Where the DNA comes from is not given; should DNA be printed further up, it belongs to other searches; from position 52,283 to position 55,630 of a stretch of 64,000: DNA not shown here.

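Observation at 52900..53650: Helicase/SecA-like NTPase motifs inside the giant ORF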

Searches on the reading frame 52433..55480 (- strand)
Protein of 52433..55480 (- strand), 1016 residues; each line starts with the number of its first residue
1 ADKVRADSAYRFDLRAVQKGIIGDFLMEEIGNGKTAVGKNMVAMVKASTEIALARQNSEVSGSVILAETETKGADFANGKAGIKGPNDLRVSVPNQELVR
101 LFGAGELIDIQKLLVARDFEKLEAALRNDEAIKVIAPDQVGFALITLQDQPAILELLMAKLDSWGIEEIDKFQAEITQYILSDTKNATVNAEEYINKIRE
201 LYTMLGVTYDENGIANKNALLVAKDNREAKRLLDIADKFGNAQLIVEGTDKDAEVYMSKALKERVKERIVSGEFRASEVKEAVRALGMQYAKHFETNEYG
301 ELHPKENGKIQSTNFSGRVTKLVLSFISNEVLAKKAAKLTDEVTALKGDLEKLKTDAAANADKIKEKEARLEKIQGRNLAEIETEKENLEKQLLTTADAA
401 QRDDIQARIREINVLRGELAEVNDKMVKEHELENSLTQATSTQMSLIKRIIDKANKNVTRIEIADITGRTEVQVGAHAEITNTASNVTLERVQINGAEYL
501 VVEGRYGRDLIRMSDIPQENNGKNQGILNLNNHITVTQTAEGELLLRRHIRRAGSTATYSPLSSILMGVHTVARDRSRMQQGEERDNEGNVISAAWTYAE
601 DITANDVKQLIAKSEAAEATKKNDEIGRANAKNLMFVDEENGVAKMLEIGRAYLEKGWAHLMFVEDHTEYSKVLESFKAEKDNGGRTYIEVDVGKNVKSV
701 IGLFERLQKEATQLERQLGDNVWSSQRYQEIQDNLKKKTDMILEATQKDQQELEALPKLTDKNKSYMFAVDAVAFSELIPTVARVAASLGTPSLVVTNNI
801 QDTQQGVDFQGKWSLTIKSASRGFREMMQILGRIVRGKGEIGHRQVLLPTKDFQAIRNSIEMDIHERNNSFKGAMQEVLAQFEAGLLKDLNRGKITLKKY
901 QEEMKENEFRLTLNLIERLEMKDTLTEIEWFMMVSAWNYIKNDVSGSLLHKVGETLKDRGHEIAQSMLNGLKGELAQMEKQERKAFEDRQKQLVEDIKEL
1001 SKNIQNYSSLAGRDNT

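Call 37: search_solved_structures(query=A1, max_evalue=10, show_alignments=3)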
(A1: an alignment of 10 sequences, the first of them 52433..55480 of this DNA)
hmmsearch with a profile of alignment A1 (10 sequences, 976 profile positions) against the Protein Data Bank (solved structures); distinct sequences matched with E-value up to 10: 3.
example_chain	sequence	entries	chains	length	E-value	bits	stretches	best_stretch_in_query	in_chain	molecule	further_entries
1ov9_A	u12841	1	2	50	0.3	12.3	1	327-371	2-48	VicH protein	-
6p5a_A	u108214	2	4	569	1.2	10.4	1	377-422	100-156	Transposable element P transposase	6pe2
8gi0_F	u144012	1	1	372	3.8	8.6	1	337-407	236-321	Peroxisomal membrane protein PEX14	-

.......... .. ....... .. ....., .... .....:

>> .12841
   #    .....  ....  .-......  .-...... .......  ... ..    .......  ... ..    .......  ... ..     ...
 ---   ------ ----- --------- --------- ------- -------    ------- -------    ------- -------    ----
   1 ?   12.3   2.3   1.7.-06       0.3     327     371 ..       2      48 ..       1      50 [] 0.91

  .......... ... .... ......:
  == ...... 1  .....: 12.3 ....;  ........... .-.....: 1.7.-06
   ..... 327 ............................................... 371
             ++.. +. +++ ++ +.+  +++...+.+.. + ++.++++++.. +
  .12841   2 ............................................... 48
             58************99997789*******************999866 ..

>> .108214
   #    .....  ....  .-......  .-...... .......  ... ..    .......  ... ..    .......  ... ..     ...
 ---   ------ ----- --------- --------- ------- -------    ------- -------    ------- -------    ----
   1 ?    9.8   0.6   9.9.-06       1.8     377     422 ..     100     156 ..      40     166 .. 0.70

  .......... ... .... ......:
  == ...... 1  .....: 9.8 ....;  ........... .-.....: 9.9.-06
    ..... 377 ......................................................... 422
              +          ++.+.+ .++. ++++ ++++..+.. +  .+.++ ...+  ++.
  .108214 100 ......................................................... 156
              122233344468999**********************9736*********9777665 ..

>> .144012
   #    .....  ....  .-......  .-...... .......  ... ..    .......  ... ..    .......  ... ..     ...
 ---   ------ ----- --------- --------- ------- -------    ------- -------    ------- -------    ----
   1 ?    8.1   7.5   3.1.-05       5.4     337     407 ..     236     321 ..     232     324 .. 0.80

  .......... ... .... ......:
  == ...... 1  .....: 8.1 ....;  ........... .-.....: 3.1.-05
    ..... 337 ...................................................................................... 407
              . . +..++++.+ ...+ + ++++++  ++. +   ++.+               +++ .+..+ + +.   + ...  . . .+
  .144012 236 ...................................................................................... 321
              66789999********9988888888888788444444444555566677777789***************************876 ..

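Call 39: find_homologous_proteins(query=A1, max_evalue=0.001)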
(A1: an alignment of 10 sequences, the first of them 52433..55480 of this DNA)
Query A1 (10 sequences): 8000 candidates shared short words with the query, none scored E <= 0.001.

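Call 49: predict_structure(alignment_id=A1)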
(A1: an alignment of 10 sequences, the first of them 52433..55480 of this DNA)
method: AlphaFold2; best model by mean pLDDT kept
length: 1016 residues; sequences in the alignment: 10
mean_pLDDT: 72.8   pTM: 0.47
mean pLDDT of the five models: 72.8, 70.1, 69.2, 69.2, 67.2
residues with pLDDT >= 90: 113; 70-90: 567; 50-70: 187; < 50: 149
segments of 3 or more residues with pLDDT < 50: 1-16, 18-35, 86-89, 174-187, 298-300, 312-314, 393-397, 434-443, 521-531, 557-562, 565-568, 571-575, 893-895, 946-975, 1007-1016
pLDDT, mean of each block of 10 residues (from residue 1): 33 46 41 51 76 81 74 77 51 77 83 83 88 76 67 82 66 38 44 86 86 79 85 88 81 79 87 84 77 52 56 60 84 84 79 71 59 52 61 53 74 75 74 43 53 73 86 81 84 84 78 76 40 73 81 57 48 54 73 86 90 86 79 88 91 90 89 90 81 88 86 83 82 83 86 90 90 77 81 88 66 88 79 60 87 91 74 77 67 59 81 90 91 89 54 32 36 52 74 76 57 38
secondary structure, 60 per line:
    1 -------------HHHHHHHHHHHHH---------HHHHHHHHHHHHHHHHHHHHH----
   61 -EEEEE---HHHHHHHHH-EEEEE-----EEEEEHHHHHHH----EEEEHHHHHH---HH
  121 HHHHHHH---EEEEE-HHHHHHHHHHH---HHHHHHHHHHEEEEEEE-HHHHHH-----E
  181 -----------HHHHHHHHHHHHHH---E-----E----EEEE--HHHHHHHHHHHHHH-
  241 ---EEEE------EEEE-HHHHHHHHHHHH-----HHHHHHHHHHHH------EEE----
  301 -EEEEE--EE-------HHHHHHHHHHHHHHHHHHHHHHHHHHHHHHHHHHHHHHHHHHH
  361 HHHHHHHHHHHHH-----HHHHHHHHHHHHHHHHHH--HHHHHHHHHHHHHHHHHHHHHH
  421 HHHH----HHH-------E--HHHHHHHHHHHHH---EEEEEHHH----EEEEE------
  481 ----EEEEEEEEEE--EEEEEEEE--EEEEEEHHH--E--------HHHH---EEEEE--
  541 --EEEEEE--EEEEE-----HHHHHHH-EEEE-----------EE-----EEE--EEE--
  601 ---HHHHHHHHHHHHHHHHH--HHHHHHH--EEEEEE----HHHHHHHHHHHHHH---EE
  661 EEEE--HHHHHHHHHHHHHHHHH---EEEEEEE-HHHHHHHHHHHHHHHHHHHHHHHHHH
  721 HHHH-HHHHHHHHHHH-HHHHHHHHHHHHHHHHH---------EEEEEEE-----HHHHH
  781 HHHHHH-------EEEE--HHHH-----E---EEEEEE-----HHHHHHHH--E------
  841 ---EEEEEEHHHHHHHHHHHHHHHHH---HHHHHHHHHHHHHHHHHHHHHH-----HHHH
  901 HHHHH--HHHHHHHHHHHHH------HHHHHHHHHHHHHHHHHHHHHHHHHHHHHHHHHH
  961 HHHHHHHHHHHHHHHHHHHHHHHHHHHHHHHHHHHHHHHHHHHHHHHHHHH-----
elements in order (helices of 4 or more, strands of 3 or more residues): H14-26 H36-56 E62-66 H70-78 E80-84 E90-94 H95-101 E106-109 H110-115 H119-127 E131-135 H137-147 H151-160 E161-167 H169-174 H192-205 E220-223 H226-239 E244-247 E254-257 H259-270 H276-287 E294-296 E302-306 H318-373 H379-396 H399-424 H442-454 E458-462 E470-474 E485-494 E497-504 E507-512 H527-530 E534-538 E543-548 E551-555 H561-567 E569-572 E591-593 E596-598 H604-620 H623-629 E632-637 H642-655 E659-664 H667-683 E687-693 H695-724 H726-736 H738-754 E764-770 H776-786 E794-797 H800-803 E813-818 H824-831 E844-849 H850-866 H870-891 H897-905 H908-920 H927-1011

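Call 52: fold_search(model_id=the predicted structure, library=pdb)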
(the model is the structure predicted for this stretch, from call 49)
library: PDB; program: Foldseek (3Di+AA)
matches with E <= 10: 725; with E <= 0.001: 0
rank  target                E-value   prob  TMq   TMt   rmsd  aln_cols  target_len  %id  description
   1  2ipc_B                1.6e-03  0.99  0.24  0.26  22.4       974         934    9  Crystal structure of the translocation ATPase SecA from Thermus thermophilus reveals a parallel, head-to-head dimer (released 2006-11-28)
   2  1tf5                  2.0e-02  0.66  0.20  0.25  22.1      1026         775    9  Crystal structure of SecA in an open conformation from Bacillus Subtilis (released 2004-08-03)
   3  6ac8_A                3.5e-02  0.20  0.09  0.08  23.9       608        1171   11  Crystal structure of Mycobacterium smegmatis Mfd at 2.75 A resolution (released 2019-08-28)
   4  7dco_D                3.7e-02  0.77  0.12  0.07  16.8       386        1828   14  Cryo-EM structure of the activated spliceosome (Bact complex) at an atomic resolution of 2.5 angstrom (released 2021-03-17)
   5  4b3g_A                4.1e-02  0.57  0.13  0.20  20.2       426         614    9  crystal structure of Ighmbp2 helicase in complex with RNA (released 2012-09-26)
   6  6ieg_A                4.3e-02  0.16  0.07  0.08  24.2       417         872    9  Crystal structure of human MTR4 (released 2019-04-03)
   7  6ieg_B                6.1e-02  0.25  0.08  0.09  18.6       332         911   11  Crystal structure of human MTR4 (released 2019-04-03)
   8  5nrl_B                6.4e-02  0.69  0.11  0.07  15.0       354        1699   14  Structure of a pre-catalytic spliceosome (released 2017-05-31)
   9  4b3g_B                6.7e-02  0.54  0.13  0.20  20.0       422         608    8  crystal structure of Ighmbp2 helicase in complex with RNA (released 2012-09-26)
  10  8zwo_C                8.2e-02  0.54  0.10  0.29  17.4       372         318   10  Structure of CTF18-PCNA with ATP (released 2025-06-18)
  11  1nkt_A                9.0e-02  0.35  0.20  0.23  23.3      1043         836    9  CRYSTAL STRUCTURE OF THE SECA PROTEIN TRANSLOCATION ATPASE FROM MYCOBACTERIUM TUBERCULOSIS COMPLEX WITH ADPBS (released 2003-03-04)
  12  1nl3_A                9.5e-02  0.60  0.23  0.26  23.0       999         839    9  CRYSTAL STRUCTURE OF THE SECA PROTEIN TRANSLOCATION ATPASE FROM MYCOBACTERIUM TUBERCULOSIS in APO FORM (released 2003-03-04)
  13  9rus_A                9.5e-02  0.21  0.09  0.19  19.9       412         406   11  Structure of WRN in complex with ATPgS and Compound 3 (released 2025-10-22)
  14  3iqm                  1.0e-01  0.41  0.21  0.25  20.8      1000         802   10  Active site mutants of B. subtilis SecA (released 2010-08-11)
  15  8yle                  1.0e-01  0.21  0.10  0.19  19.8       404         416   10  Crystal structure of Werner syndrome helicase complexed with AMP-PCP (released 2024-04-10)
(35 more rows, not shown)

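Call 96: search_protein_families(library=pfam, alignment_id=A1, max_evalue=10)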
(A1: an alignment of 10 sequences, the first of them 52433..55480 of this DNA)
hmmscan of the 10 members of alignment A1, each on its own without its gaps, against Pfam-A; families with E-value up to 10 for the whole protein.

A. member 1, window:52433-55480:- (1016 aa): 3 families
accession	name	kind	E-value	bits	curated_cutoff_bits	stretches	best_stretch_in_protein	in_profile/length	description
PF22501.1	DUF6991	-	0.075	13.5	26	1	822-864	22-64/66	Domain of unknown function (DUF6991)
PF06304.16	DUF1048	-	0.1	13.5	29.6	1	979-1008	6-35/102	Protein of unknown function (DUF1048)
PF22838.1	COMMD8_HN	-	0.14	13.1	27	1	714-767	26-79/90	COMMD8, helical N-terminal domain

B. families by the number of members that match (of 10 scanned): 22 families
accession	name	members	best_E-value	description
PF15739.10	TSNAXIP1_N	1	0.006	Translin-associated factor X-interacting N-terminus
PF13294.11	DUF4075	1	0.0089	Domain of unknown function (DUF4075)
PF23100.1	DUF2096_N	1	0.029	DUF2096 N-terminal four-helical bundle domain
PF11443.14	DUF2828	1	0.064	Domain of unknown function (DUF2828)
PF20492.3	ERM_helical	1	0.072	Ezrin/radixin/moesin, alpha-helical domain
PF05274.16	Baculo_E25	1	0.074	Occlusion-derived virus envelope protein E25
PF22501.1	DUF6991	1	0.075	Domain of unknown function (DUF6991)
PF06304.16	DUF1048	1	0.1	Protein of unknown function (DUF1048)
PF24041.1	DUF7350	1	0.1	Domain of unknown function (DUF7350)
PF13307.12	Helicase_C_2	1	0.12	Helicase C-terminal domain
PF19312.4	NtrY_N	1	0.13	NtrY N-terminal region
PF22838.1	COMMD8_HN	1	0.14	COMMD8, helical N-terminal domain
PF06591.16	Phage_T4_Ndd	1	0.15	T4-like phage nuclear disruption protein (Ndd)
PF07338.18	YdgH_BhsA-like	1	0.25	YdgH/BhsA/McbA-like domain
PF09718.15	Tape_meas_lam_C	1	0.31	Lambda phage tail tape-measure protein (Tape_meas_lam_C)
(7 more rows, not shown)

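Call 102: fold_search(model_id=the predicted structure, library=viral)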
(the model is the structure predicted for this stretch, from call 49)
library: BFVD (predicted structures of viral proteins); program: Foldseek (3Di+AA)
matches with E <= 10: 467; with E <= 0.001: 4
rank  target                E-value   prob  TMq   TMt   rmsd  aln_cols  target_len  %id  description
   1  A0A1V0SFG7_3          3.0e-05  0.99  0.19  0.18  27.4      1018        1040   10  DUF3638 domain-containing protein [Hokovirus HKV1]
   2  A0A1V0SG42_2          6.0e-05  0.99  0.18  0.15  25.6      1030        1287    9  DUF3638 domain-containing protein [Hokovirus HKV1]
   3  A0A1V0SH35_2          2.9e-04  0.93  0.18  0.15  29.8      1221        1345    9  DUF3638 domain-containing protein [Hokovirus HKV1]
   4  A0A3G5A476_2          4.2e-04  0.96  0.21  0.15  31.1      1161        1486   11  ubiquitinyl hydrolase 1 [Harvfovirus sp.]
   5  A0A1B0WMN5            1.4e-03  0.28  0.08  0.09  33.6       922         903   10  Toprim domain-containing protein [Flavobacterium phage 23T]
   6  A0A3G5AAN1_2          3.3e-03  0.84  0.19  0.19  27.8      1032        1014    9  DUF3638 domain-containing protein [Hyperionvirus sp.]
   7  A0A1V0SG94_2          3.9e-03  0.63  0.15  0.13  25.6       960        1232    8  DUF3638 domain-containing protein [Hokovirus HKV1]
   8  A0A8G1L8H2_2          9.4e-03  0.51  0.17  0.15  24.1      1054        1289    8  (no name in the UniProt tables at hand)
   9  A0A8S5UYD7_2          1.4e-02  0.38  0.14  0.11  32.9       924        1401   10  Chromatin remodeling complex ATPase [Phage sp. ctKtV17]
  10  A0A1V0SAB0            1.8e-02  0.66  0.11  0.12  18.2       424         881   11  Helicase ATP-binding domain-containing protein [Catovirus CTV1]
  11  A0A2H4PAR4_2          1.9e-02  0.25  0.09  0.08  67.3      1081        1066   11  (no name in the UniProt tables at hand)
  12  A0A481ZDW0            2.0e-02  0.30  0.08  0.12  23.5       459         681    9  DEAD/SNF2-like helicase [Pithovirus LCPAC404]
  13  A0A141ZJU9            2.8e-02  0.14  0.10  0.12  32.5       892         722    9  (no name in the UniProt tables at hand)
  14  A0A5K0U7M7            2.9e-02  0.51  0.13  0.11  20.8       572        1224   11  DEAD-like helicases family protein (Fragment) [Yasminevirus sp. GU-2018]
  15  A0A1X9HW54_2          2.9e-02  0.44  0.09  0.08  23.9       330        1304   10  (no name in the UniProt tables at hand)
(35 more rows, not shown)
